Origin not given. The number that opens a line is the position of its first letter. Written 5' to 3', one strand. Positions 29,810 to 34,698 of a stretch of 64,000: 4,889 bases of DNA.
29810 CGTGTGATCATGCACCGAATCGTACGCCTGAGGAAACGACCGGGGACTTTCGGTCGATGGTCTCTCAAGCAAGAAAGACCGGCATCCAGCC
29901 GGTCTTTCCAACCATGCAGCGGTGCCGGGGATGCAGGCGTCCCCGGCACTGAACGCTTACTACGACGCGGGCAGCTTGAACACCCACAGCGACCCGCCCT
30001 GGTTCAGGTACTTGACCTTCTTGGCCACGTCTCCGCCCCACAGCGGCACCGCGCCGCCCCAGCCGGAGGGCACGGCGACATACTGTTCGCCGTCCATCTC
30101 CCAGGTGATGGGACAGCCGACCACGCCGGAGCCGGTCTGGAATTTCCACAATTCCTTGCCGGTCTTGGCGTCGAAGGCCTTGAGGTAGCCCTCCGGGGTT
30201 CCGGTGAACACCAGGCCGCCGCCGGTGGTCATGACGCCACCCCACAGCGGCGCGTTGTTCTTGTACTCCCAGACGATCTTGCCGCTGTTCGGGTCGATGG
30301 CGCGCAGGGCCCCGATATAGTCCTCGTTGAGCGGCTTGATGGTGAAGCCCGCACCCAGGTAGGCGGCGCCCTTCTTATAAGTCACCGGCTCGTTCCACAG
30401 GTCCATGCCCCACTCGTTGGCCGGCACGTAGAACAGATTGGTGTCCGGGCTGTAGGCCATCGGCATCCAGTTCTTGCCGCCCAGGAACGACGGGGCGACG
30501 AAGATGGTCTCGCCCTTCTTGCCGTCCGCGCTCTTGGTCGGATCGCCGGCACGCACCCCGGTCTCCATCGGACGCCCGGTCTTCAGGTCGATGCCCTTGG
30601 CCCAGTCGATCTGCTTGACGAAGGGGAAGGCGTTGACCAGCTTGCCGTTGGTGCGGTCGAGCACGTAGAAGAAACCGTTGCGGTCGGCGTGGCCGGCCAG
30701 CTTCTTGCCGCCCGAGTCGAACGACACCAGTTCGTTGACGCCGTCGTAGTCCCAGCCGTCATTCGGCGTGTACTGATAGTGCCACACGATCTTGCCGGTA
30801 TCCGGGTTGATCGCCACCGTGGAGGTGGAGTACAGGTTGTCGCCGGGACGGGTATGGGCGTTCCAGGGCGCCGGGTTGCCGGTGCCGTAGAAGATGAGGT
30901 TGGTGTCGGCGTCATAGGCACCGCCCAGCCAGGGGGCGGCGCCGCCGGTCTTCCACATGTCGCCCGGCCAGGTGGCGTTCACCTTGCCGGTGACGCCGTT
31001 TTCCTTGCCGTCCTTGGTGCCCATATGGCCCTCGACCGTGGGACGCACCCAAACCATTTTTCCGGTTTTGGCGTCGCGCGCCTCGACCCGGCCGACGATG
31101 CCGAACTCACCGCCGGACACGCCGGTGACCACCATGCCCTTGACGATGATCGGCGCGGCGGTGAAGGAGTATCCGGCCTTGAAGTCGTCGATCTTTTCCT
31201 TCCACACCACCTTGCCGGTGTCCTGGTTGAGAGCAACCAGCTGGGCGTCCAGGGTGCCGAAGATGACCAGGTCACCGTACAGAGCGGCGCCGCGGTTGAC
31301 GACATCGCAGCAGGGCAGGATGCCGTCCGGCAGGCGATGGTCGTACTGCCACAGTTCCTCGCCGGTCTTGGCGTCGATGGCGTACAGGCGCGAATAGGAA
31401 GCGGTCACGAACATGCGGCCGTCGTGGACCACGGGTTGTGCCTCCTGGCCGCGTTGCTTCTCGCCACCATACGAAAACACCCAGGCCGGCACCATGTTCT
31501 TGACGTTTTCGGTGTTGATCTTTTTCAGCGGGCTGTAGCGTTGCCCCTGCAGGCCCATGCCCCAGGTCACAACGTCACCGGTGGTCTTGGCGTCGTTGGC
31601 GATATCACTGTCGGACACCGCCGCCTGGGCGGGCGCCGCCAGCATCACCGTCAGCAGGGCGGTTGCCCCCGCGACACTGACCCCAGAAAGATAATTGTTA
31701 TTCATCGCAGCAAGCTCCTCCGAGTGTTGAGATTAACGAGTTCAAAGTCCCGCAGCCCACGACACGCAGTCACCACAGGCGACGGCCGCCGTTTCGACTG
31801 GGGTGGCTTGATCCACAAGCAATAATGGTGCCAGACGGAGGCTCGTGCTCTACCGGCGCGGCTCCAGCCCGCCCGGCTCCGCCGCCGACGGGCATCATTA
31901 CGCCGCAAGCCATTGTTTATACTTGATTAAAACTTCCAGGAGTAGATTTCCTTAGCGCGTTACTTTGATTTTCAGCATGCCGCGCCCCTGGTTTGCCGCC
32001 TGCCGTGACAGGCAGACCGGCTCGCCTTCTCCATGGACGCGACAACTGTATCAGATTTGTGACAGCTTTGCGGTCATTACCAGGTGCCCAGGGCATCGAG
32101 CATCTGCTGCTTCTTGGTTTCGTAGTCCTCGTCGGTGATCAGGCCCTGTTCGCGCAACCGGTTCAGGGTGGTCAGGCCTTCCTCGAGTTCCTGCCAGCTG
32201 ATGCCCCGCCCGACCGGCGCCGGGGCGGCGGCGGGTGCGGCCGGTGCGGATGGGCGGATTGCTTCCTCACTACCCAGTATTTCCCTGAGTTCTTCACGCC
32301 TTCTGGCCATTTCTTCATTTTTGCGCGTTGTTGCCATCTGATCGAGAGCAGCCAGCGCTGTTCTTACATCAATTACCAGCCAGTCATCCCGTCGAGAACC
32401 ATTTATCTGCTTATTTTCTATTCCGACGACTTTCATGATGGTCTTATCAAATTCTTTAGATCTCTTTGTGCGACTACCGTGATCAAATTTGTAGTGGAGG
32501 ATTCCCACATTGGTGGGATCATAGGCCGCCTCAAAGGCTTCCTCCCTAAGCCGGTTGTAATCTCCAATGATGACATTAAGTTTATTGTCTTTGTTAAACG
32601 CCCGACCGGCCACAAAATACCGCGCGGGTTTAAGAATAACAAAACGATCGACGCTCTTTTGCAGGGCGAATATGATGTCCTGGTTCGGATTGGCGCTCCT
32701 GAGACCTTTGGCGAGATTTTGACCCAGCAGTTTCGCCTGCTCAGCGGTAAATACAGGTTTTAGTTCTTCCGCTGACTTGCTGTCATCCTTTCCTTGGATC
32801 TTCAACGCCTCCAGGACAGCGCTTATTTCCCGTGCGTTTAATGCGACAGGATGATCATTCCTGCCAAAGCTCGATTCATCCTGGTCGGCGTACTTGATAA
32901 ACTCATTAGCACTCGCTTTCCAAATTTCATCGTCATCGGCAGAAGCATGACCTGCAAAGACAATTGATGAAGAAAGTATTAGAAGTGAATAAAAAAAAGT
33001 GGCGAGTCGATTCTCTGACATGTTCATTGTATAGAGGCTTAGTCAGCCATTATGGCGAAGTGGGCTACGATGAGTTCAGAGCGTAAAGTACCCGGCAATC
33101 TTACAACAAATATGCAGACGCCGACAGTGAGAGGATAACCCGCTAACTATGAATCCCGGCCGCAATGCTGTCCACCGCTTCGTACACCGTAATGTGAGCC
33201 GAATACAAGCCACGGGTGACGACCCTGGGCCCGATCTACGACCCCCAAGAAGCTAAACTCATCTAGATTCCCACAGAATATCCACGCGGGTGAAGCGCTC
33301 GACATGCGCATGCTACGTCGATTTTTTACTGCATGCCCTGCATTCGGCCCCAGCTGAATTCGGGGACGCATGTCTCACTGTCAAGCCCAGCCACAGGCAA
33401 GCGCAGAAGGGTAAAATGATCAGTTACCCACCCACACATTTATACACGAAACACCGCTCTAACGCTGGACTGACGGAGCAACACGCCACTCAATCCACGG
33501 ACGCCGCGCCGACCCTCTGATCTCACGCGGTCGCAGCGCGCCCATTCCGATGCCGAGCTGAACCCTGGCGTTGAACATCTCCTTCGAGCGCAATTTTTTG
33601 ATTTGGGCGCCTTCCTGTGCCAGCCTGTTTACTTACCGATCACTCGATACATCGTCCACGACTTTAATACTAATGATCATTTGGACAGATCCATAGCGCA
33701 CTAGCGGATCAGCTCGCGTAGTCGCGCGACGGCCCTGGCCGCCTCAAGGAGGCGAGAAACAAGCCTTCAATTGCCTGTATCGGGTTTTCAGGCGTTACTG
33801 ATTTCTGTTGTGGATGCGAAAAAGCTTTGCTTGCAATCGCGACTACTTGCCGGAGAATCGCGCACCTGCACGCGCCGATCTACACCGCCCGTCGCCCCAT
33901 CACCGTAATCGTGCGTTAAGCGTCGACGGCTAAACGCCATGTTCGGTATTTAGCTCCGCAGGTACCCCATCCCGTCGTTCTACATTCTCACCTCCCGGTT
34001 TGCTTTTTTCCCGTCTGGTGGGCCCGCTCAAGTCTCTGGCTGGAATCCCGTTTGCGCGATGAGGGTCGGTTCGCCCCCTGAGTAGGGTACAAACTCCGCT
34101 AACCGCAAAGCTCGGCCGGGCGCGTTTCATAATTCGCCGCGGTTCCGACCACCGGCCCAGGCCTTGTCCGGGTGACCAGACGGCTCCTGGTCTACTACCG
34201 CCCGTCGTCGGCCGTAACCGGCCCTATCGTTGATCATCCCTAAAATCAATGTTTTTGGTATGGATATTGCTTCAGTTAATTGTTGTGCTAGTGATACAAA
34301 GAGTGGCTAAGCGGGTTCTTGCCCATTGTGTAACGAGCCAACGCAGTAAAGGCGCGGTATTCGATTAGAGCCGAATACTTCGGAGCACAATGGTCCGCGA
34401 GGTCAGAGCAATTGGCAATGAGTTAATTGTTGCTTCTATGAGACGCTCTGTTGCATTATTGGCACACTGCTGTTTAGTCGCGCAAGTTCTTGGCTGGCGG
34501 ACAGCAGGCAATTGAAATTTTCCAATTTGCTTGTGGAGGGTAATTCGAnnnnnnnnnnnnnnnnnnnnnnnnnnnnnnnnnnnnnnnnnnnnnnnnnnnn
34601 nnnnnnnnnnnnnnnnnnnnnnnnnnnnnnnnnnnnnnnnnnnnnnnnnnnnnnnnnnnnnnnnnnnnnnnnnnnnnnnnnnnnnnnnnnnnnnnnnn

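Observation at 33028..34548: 1.5-kb ORF-free tract inside an AT-richer islet between the ADH promoter and the TonB-dependent receptor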

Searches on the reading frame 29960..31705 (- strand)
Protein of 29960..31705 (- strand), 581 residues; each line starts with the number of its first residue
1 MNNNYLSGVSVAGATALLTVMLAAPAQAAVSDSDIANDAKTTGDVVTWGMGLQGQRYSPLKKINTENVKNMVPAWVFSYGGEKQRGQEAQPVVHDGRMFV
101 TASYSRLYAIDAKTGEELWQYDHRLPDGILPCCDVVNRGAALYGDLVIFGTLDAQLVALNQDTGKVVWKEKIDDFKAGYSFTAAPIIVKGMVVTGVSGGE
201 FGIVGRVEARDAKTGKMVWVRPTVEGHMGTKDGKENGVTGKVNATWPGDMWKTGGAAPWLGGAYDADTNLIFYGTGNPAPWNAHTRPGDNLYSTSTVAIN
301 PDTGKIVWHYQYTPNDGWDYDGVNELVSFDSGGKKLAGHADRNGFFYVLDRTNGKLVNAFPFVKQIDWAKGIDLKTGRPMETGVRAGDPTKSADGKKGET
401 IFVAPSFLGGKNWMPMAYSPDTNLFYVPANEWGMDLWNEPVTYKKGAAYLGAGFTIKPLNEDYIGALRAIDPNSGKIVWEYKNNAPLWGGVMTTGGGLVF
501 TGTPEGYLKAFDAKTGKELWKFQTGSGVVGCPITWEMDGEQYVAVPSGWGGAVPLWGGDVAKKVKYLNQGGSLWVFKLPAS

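Call 10: search_protein_families(library=pfam, max_evalue=0.01, proteins=[window:29960-31705:-])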
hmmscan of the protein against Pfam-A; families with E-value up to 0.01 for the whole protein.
window:29960-31705:- (581 aa): 4 families
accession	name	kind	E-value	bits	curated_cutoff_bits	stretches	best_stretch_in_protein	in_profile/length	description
PF01011.28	PQQ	-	8.1e-69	233.3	26.7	2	48-357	4-335/595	Glucose/ethanol/alcohol dehydrogenase, beta-propeller domain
PF13360.13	PQQ_2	-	6.2e-31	108.3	27.6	2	89-229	68-202/233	Outer membrane protein assembly factor BamB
PF13570.13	Beta-prop_ACSF4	-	5.2e-17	62.7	133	2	465-535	155-223/329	Beta-alanine-activating enzyme, beta-propeller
PF23727.1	Beta-prop_FAM234A_B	-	0.0027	16.7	26.4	0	107-172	54-118/467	FAM234A/B beta-propeller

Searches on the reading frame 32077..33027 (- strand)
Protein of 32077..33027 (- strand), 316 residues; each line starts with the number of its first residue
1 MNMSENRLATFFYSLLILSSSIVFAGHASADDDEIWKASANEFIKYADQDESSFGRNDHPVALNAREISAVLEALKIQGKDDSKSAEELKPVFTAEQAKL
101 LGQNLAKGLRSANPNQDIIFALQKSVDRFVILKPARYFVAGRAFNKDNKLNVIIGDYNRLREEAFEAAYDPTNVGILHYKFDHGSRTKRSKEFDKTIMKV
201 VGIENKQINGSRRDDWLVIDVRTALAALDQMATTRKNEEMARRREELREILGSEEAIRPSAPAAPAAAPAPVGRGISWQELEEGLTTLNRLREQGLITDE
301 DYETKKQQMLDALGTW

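Call 10: search_protein_families(library=pfam, max_evalue=0.01, proteins=[window:32077-33027:-])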
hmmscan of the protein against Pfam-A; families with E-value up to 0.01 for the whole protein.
window:32077-33027:- (316 aa): 2 families
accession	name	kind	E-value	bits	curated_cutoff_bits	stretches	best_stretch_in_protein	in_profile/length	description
PF09851.14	SHOCT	-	9.6e-07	28.8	27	1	285-310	3-28/28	Short C-terminal domain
PF05120.17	GvpG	-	0.0056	17.2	30.6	1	280-313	32-65/67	Gas vesicle protein G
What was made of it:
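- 32077..33027 (-): SHOCT-domain secreted protein gene (316 aa), the left boundary of the tract and the divergent partner of the porin. Pfam SHOCT hit (call 10).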

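Call 14: find_encoding_contigs(protein=window:32077-33027:-, flank=10000, max_places=10)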
Protein window:32077-33027:- (316 aa): no gene with exactly this product is on record in the collection.

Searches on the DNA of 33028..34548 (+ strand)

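Call 35: search_dna_similar(query=window:33028-34548:+, collection=plasmids, mode=distant, max_evalue=0.01)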
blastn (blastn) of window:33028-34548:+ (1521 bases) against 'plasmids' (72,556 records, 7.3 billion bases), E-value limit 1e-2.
No match.

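Call 54: search_dna_similar(query=window:33028-34548:+, collection=phages, mode=distant, max_evalue=0.01)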
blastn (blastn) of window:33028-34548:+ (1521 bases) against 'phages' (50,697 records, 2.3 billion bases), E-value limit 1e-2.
No match.
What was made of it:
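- Tried and rejected: Distant blastn against plasmids and phages gave no match (calls 35, 54).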

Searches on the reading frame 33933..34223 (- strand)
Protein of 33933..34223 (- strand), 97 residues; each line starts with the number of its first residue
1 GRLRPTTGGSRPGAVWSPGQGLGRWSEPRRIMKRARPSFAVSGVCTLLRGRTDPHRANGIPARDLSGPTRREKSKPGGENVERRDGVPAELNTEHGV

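Call 60: search_protein_representatives(protein=window:33933-34223:-)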
Query: 97 residues. Proteins with E-value up to 0.001 (for the whole library): 0; up to 1e-10: 0; up to 1e-30: 0. The best 0 are listed.
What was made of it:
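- Tried and rejected: The 97-codon open frame against 1.84 billion representatives gave 0 hits (call 60).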
